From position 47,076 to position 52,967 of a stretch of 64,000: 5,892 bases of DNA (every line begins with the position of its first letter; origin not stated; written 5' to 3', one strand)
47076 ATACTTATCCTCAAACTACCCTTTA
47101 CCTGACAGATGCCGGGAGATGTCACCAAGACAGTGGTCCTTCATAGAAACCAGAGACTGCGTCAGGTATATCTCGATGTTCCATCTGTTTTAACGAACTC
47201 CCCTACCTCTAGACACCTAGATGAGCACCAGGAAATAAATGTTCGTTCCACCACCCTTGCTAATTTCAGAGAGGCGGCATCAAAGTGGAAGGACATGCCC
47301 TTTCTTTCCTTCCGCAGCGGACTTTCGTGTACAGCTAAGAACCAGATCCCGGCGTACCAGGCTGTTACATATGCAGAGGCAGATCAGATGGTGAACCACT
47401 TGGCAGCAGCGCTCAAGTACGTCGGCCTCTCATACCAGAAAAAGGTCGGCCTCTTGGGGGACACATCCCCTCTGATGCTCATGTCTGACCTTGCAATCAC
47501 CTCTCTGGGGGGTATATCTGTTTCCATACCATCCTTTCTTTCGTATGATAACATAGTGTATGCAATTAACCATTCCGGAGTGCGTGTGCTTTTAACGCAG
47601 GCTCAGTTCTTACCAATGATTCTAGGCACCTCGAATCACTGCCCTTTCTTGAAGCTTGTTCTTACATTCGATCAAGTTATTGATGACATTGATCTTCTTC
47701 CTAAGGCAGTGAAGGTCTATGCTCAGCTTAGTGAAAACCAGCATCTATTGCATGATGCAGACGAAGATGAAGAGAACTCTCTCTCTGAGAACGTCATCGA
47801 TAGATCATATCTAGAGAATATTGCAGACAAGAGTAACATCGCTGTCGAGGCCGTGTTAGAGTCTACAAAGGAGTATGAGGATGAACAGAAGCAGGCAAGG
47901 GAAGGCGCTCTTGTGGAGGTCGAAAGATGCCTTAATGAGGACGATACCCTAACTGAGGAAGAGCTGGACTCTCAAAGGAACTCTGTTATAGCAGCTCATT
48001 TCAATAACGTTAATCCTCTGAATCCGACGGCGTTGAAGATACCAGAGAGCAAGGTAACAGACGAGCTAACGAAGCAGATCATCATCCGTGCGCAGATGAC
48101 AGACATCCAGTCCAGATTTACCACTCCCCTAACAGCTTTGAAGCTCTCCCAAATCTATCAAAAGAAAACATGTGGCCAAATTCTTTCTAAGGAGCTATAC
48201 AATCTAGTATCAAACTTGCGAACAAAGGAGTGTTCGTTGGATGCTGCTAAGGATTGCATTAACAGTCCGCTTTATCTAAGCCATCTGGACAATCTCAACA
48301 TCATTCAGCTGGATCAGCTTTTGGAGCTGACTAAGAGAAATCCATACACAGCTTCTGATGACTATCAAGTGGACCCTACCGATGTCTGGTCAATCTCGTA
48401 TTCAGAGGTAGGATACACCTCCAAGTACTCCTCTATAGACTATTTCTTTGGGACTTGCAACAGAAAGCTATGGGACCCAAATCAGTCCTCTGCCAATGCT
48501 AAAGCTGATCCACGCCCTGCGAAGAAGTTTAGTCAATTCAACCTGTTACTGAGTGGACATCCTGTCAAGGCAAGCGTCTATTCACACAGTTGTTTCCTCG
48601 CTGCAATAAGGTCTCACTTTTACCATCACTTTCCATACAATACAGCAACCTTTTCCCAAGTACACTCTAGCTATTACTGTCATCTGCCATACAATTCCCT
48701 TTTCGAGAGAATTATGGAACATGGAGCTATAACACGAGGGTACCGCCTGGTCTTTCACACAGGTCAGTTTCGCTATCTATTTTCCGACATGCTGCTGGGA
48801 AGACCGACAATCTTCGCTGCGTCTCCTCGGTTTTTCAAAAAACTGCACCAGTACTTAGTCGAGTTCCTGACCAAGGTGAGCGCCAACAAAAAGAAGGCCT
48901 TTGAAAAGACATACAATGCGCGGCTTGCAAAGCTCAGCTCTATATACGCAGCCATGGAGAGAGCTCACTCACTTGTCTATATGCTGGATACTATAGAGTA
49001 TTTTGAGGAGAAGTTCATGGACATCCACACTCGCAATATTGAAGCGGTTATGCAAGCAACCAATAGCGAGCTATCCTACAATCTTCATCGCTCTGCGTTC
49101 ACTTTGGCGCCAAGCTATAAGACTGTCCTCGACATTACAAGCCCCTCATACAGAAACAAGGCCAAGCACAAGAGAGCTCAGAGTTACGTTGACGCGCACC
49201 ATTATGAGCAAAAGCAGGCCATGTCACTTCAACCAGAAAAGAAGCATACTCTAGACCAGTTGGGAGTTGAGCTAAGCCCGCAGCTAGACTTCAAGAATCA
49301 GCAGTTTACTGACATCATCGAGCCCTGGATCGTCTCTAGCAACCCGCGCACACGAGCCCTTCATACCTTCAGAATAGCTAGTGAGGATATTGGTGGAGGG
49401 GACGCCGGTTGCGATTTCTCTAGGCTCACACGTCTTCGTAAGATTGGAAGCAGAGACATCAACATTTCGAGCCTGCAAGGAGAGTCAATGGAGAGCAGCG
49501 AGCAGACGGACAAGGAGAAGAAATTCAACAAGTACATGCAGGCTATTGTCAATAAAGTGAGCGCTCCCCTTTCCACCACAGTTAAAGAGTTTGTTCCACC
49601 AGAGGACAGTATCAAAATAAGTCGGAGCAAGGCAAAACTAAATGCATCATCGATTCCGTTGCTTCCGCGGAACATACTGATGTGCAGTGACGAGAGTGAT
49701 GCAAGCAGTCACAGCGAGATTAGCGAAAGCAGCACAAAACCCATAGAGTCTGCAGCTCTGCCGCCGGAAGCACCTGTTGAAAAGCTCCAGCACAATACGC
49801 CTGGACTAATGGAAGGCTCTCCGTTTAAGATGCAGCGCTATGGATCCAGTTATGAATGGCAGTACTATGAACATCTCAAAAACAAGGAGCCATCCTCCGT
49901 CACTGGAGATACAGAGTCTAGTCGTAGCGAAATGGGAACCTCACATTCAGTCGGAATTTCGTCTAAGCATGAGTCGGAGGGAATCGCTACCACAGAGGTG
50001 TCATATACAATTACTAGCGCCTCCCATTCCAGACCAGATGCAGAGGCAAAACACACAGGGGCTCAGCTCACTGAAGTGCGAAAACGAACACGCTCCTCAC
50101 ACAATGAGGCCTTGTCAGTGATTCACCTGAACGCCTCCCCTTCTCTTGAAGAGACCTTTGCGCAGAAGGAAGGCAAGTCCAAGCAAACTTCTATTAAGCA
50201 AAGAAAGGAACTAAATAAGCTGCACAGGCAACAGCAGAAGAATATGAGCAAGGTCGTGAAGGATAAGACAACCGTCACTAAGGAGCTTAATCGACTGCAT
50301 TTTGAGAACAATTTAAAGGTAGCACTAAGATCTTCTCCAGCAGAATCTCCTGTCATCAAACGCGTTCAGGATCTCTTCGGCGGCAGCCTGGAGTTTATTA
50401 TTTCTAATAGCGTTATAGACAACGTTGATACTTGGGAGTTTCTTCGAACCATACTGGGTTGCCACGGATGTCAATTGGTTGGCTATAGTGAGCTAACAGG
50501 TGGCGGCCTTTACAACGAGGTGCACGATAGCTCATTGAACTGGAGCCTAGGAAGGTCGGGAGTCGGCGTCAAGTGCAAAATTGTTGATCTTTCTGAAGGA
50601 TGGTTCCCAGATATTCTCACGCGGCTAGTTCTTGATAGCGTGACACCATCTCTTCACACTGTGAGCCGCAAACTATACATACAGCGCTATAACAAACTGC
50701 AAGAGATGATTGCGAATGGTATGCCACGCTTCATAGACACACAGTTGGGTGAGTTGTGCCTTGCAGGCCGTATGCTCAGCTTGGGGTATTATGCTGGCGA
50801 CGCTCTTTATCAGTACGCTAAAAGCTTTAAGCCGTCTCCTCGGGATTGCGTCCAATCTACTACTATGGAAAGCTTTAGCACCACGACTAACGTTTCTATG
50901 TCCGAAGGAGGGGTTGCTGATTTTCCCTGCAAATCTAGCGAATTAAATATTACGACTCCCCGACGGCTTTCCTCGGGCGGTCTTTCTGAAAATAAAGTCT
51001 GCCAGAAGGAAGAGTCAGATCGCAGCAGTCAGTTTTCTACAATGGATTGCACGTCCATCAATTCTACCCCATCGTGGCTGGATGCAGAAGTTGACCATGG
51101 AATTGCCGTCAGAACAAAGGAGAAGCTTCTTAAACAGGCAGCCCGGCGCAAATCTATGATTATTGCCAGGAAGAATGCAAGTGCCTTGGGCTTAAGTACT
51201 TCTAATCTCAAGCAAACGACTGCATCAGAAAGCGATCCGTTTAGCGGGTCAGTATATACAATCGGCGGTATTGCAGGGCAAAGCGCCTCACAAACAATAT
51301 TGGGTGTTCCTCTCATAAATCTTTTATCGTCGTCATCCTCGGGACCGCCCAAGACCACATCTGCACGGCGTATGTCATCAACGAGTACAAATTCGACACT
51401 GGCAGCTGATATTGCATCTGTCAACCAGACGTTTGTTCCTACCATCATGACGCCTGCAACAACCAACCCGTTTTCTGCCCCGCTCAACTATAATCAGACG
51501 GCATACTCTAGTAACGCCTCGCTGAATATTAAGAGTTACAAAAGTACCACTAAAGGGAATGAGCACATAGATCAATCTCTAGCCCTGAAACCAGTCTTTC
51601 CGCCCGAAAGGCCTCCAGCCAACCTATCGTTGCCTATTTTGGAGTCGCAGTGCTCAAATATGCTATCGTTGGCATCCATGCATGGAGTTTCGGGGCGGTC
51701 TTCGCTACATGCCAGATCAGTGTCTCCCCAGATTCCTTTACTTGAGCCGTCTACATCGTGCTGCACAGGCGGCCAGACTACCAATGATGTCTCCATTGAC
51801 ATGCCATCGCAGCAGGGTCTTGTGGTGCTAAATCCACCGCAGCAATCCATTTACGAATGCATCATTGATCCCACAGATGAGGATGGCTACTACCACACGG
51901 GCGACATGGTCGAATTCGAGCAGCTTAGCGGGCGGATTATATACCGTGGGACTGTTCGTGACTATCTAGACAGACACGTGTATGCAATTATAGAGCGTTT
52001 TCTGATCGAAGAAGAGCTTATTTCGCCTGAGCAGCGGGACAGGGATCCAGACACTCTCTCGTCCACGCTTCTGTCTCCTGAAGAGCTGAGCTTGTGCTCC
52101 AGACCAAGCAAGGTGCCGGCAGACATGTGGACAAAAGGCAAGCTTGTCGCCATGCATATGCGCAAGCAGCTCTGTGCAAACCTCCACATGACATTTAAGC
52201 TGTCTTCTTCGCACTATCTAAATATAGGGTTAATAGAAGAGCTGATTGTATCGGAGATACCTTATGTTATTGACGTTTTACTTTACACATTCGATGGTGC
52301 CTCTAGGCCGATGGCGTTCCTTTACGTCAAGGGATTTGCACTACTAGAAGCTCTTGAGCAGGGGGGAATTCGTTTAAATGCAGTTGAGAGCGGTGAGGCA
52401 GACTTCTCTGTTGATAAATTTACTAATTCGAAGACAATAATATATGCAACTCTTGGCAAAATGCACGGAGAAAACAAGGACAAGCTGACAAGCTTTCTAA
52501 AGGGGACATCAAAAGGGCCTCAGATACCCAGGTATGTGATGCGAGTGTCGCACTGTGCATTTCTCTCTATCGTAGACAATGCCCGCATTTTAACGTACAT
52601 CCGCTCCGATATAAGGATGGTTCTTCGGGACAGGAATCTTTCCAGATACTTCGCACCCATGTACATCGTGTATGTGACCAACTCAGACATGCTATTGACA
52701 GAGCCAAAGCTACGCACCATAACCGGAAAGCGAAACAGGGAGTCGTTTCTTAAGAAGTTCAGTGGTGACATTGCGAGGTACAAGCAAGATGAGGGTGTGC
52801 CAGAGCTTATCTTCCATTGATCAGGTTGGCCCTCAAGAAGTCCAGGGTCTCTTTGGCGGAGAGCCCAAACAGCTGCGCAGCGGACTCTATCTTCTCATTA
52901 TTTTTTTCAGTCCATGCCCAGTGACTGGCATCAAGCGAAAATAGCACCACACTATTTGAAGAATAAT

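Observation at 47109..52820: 1903-aa acyl-CoA-synthetase-like protein with degenerate ATP-binding P-loop and ~1200 aa of low-complexity insertion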

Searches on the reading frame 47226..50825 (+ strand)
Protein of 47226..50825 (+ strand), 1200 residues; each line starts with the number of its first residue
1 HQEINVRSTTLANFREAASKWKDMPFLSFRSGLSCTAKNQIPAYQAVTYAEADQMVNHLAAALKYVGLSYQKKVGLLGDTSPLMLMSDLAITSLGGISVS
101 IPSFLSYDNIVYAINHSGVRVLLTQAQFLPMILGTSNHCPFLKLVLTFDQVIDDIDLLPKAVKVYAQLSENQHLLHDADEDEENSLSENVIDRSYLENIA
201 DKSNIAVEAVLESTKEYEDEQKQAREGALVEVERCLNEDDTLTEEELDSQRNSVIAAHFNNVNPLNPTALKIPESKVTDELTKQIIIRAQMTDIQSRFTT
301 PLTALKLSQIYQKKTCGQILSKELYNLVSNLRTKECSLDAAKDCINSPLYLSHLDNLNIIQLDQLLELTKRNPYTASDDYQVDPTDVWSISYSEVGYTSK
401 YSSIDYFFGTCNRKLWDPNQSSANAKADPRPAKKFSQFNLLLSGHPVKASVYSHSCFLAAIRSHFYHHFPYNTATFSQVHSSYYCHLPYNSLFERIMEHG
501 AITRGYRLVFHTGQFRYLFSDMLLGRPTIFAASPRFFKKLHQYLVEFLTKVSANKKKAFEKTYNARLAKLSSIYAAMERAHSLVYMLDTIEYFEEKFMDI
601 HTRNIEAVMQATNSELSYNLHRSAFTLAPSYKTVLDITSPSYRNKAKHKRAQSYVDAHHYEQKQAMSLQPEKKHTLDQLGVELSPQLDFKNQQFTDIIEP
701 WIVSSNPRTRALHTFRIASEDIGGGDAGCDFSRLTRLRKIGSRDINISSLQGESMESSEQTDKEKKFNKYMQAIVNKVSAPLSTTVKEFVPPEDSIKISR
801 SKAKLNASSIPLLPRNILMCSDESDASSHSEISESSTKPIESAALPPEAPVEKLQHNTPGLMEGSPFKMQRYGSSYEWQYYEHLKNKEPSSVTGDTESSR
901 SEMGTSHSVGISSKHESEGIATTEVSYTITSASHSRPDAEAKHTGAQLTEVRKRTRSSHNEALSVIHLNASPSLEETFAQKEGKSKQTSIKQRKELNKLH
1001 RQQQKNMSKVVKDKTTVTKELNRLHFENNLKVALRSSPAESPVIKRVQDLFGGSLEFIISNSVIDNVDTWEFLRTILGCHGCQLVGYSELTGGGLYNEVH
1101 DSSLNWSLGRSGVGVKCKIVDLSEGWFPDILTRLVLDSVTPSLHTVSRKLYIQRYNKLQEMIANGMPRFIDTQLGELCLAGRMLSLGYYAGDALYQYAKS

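Call 69: predict_structure(alignment_id=A3)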
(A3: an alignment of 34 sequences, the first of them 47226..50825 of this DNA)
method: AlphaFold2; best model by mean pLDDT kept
length: 1200 residues; sequences in the alignment: 34
mean_pLDDT: 59.5   pTM: 0.60
mean pLDDT of the five models: 59.5, 59.2, 59.0, 58.4, 57.1
residues with pLDDT >= 90: 160; 70-90: 364; 50-70: 188; < 50: 488
segments of 3 or more residues with pLDDT < 50: 181-192, 231-233, 238-240, 246-271, 284-302, 314-316, 397-399, 405-418, 427-444, 619-760, 762-764, 770-982, 1026-1029, 1193-1200
pLDDT, mean of each block of 10 residues (from residue 1): 77 96 95 77 89 96 96 94 96 97 88 91 91 84 89 68 77 59 41 53 61 74 66 49 49 39 43 62 49 42 50 52 58 66 84 67 87 93 94 66 48 45 46 42 62 91 79 84 92 91 94 82 92 86 84 85 85 75 75 78 74 57 40 25 24 29 32 26 27 27 25 26 25 29 28 32 50 37 26 25 25 23 25 25 28 27 24 30 31 24 22 24 23 24 26 26 28 35 63 77 79 78 58 56 83 88 76 87 75 69 64 81 65 66 78 79 60 69 83 42
secondary structure, 60 per line:
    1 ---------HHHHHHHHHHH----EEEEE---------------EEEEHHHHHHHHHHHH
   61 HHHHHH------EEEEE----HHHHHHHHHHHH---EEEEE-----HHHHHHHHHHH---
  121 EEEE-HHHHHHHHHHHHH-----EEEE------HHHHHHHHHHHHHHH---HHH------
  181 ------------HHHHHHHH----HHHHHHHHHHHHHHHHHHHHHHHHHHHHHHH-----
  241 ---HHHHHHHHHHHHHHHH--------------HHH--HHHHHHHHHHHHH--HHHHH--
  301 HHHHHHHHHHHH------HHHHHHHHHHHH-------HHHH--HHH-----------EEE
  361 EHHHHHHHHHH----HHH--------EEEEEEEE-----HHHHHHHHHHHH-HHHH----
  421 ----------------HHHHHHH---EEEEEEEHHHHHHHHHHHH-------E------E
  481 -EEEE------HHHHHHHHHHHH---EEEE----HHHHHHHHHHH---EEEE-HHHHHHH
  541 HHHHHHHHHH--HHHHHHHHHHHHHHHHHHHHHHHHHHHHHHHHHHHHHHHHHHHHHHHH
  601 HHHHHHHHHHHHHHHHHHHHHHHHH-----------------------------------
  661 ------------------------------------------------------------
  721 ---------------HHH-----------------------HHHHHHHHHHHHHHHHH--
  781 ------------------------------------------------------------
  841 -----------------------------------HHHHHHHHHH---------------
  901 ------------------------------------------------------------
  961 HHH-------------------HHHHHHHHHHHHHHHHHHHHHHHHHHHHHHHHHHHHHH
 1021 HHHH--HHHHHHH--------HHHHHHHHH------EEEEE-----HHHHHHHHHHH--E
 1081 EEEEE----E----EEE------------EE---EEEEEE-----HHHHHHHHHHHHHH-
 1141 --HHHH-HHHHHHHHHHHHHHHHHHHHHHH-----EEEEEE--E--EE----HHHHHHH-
elements in order (helices of 4 or more, strands of 3 or more residues): H10-20 E25-29 E45-48 H49-66 E73-77 H82-93 E97-101 H107-117 E121-124 H126-138 E144-147 H154-168 H193-200 H205-235 H244-259 H279-291 H294-298 H301-312 H319-330 H338-341 E358-361 H362-371 E387-394 H400-411 H413-416 H437-443 E447-453 H454-465 E482-485 H492-503 E507-510 H515-525 E529-532 H534-550 H553-625 H762-778 H876-885 H983-1024 H1027-1033 H1042-1050 E1057-1061 H1067-1077 E1080-1085 E1095-1097 E1115-1120 H1126-1139 H1143-1146 H1148-1170 E1176-1181 H1193-1199
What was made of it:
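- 47724..48353 (+): Insert 1 (aa 206-415): acidic, predicted helical, conserved. Helices at pLDDT 40-66 (call 69).
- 49029..50333 (+): Insert 2 (aa 641-1075): Ser/Lys/Glu-rich, predicted disordered, flanked by long helices (aa 592-664 and 1022-1063). pLDDT about 25 for aa ~659-1019 (call 69).
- On ANL superfamily / Pfam PF00501 AMP-binding: AF2 model of aa 40-1239 (pTM 0.60; core pLDDT 75-97, call 69).
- AF2 model at pTM 0.60 with core pLDDT 75-97 (call 69). The AF2 model has only 34 sequences behind it, covers aa 40-1239 only, and gives low confidence for the inserts (call 69).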

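Call 71: fold_search(model_id=the predicted structure, library=pdb)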
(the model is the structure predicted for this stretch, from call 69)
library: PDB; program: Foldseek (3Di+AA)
matches with E <= 10: 1694; with E <= 0.001: 554
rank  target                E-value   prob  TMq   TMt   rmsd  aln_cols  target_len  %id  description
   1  6oz1                  8.0e-10  1.00  0.22  0.40   6.9       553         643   11  Crystal structure of the adenylation (A) domain of the carboxylate reductase (CAR) GR01_22995 from Mycobacterium chelona (released 2020-04-22)
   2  5mss                  9.2e-10  1.00  0.22  0.35   7.2       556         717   10  Structure of the A-PCP didomain of carboxylic acid reductase (CAR) from Segniliparus rugosus in complex with AMP (released 2017-07-05)
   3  5mst_B                1.5e-09  1.00  0.22  0.41   6.8       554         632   10  Structure of the A domain of carboxylic acid reductase (CAR) from Segniliparus rugosus in complex with AMP and a co-pu (released 2017-07-05)
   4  5msw                  7.0e-09  1.00  0.22  0.36   6.2       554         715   10  Structure of the A-PCP didomain of carboxylic acid reductase (CAR) from Segniliparus rugosus in complex with AMP (released 2017-07-05)
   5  5mst_A                9.4e-09  1.00  0.22  0.41   7.0       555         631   10  Structure of the A domain of carboxylic acid reductase (CAR) from Segniliparus rugosus in complex with AMP and a co-pu (released 2017-07-05)
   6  5msc                  1.3e-08  1.00  0.22  0.40   6.2       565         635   12  Structure of the A domain of carboxylic acid reductase (CAR) from Nocardia iowensis in complex with AMP (released 2017-07-05)
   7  3t5c_A                1.8e-08  1.00  0.19  0.55   6.2       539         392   10  Crystal structure of N-terminal domain of FACL13 from Mycobacterium tuberculosis in different space group C2 (released 2012-01-25)
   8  5msq                  2.3e-08  1.00  0.22  0.40   6.0       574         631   11  Structure of the A domain of carboxylic acid reductase (CAR) from Nocardia iowensis in complex with AMP and iodide (released 2018-01-17)
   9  5zrn_A                2.7e-08  1.00  0.19  0.55   8.7       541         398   11  Inhibitor bound crystal structure of N-terminal domain of FACL13 from Mycobacterium tuberculosis (released 2019-04-24)
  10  1v26_A                2.8e-08  1.00  0.20  0.48   5.6       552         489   10  Crystal structure of tt0168 from Thermus thermophilus HB8 (released 2004-07-27)
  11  7a9j                  4.4e-08  1.00  0.20  0.45   9.0       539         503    9  Crystal structure of the R395G mutant form of Coronafacic Acid Ligase from Pectobacterium brasiliense (released 2021-05-05)
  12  3t5b                  4.4e-08  1.00  0.19  0.55   8.3       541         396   11  Crystal structure of N-terminal domain of FACL13 from Mycobacterium tuberculosis (released 2012-01-25)
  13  1v25_A                5.3e-08  1.00  0.21  0.49   5.4       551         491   10  Crystal structure of tt0168 from Thermus thermophilus HB8 (released 2004-07-27)
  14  1ult_A                6.5e-08  1.00  0.21  0.45   4.2       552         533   10  Crystal structure of tt0168 from Thermus thermophilus HB8 (released 2004-07-27)
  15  5msd                  6.5e-08  1.00  0.22  0.41   6.1       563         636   12  Structure of the A domain of carboxylic acid reductase (CAR) from Nocardia iowensis in complex with AMP and benzoic acid (released 2017-07-05)
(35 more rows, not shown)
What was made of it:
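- On ANL superfamily / Pfam PF00501 AMP-binding: All the top-ranked Foldseek PDB hits listed are ANL enzymes (call 71).
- Closest known: Thermus thermophilus LC-FACS. Same: The predicted N-domain superposes on them: Foldseek probability 1.0, TMt 0.45-0.55 (call 71).
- CAR A-domain scores E 8e-10, the FadD13 N-domain TMt 0.55, and ttLC-FACS TMt 0.45-0.49 (call 71). ANL/ACSL enzymes commonly dimerise through the N-domain (established knowledge for ttLC-FACS, PDB 1ULT, which is among the structural hits in call 71).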

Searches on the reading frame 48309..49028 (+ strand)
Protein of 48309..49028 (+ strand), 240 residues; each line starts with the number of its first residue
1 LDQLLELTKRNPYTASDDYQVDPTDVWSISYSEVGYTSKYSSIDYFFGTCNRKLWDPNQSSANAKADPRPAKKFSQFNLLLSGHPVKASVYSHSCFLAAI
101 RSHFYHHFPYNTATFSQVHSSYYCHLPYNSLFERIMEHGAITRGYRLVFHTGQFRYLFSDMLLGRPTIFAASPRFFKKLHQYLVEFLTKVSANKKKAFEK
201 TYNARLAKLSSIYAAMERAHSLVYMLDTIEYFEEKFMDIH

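Call 18: search_protein_families(library=pfam, proteins=[window:48309-49028:+], max_evalue=10)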
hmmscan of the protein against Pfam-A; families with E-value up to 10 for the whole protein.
window:48309-49028:+ (240 aa): 1 family
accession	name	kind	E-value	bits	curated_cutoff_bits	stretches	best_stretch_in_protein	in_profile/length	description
PF00501.34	AMP-binding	-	7.5e-05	22.1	29.9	1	87-196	178-277/384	AMP-binding enzyme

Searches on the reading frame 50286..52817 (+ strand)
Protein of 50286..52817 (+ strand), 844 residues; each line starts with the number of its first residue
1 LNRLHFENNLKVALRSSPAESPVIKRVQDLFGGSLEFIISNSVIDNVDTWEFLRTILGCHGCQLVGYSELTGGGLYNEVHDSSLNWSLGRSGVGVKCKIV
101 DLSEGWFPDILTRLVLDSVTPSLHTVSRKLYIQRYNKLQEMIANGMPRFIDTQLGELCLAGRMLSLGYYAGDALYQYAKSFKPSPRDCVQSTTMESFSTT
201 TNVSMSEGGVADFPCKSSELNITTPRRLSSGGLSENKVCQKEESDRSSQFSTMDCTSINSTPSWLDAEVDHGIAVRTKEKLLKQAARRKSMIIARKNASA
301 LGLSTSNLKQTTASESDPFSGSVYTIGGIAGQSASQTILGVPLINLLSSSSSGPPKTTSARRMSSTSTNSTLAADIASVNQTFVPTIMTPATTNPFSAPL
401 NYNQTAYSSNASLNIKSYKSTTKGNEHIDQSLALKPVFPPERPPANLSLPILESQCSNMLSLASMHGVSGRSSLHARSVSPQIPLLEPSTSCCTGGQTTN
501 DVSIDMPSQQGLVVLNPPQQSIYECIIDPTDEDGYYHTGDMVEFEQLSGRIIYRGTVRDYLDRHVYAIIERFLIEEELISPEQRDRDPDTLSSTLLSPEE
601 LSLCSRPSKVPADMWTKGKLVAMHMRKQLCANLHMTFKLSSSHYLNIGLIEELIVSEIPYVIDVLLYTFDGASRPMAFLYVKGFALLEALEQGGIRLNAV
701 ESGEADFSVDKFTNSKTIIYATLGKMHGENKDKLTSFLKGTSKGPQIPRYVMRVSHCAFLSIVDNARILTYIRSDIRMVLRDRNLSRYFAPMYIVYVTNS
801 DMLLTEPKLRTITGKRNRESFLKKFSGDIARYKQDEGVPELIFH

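Call 35: predict_structure(protein=window:50286-52817:+)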
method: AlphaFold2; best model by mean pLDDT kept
length: 844 residues; sequences in the alignment: 1
mean_pLDDT: 31.9   pTM: 0.21
mean pLDDT of the five models: 31.9, 29.1, 24.2, 23.5, 23.3
residues with pLDDT >= 90: 0; 70-90: 0; 50-70: 8; < 50: 836
segments of 3 or more residues with pLDDT < 50: 1-17, 19-48, 58-844
pLDDT, mean of each block of 10 residues (from residue 1): 36 32 46 44 44 50 39 38 39 42 37 32 33 35 34 33 33 37 27 25 27 27 27 28 29 26 28 34 34 33 29 26 29 26 26 31 31 26 28 29 28 27 29 31 31 27 24 26 28 27 33 29 26 32 31 32 37 39 41 38 35 37 34 29 27 29 27 27 34 29 25 27 33 38 31 28 29 29 31 31 31 37 41 36 29
secondary structure, 60 per line:
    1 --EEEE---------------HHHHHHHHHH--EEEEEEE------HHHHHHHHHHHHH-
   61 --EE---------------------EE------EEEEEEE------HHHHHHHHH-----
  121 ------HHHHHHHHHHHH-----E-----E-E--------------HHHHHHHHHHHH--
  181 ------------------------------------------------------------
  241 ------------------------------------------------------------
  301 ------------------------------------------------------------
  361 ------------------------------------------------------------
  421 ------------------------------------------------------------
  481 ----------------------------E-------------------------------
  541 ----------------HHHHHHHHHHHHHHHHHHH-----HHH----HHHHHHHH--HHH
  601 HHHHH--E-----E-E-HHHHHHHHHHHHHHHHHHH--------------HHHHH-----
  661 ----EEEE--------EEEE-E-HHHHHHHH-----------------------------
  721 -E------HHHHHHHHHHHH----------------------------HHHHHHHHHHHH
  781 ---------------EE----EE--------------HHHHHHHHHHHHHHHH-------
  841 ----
elements in order (helices of 4 or more, strands of 3 or more residues): E3-6 H22-31 E34-40 H47-59 E94-100 H107-115 H127-138 H167-178 H557-575 H588-595 H598-605 H618-636 H651-655 E665-668 E677-680 H684-691 H729-740 H769-780 H818-833
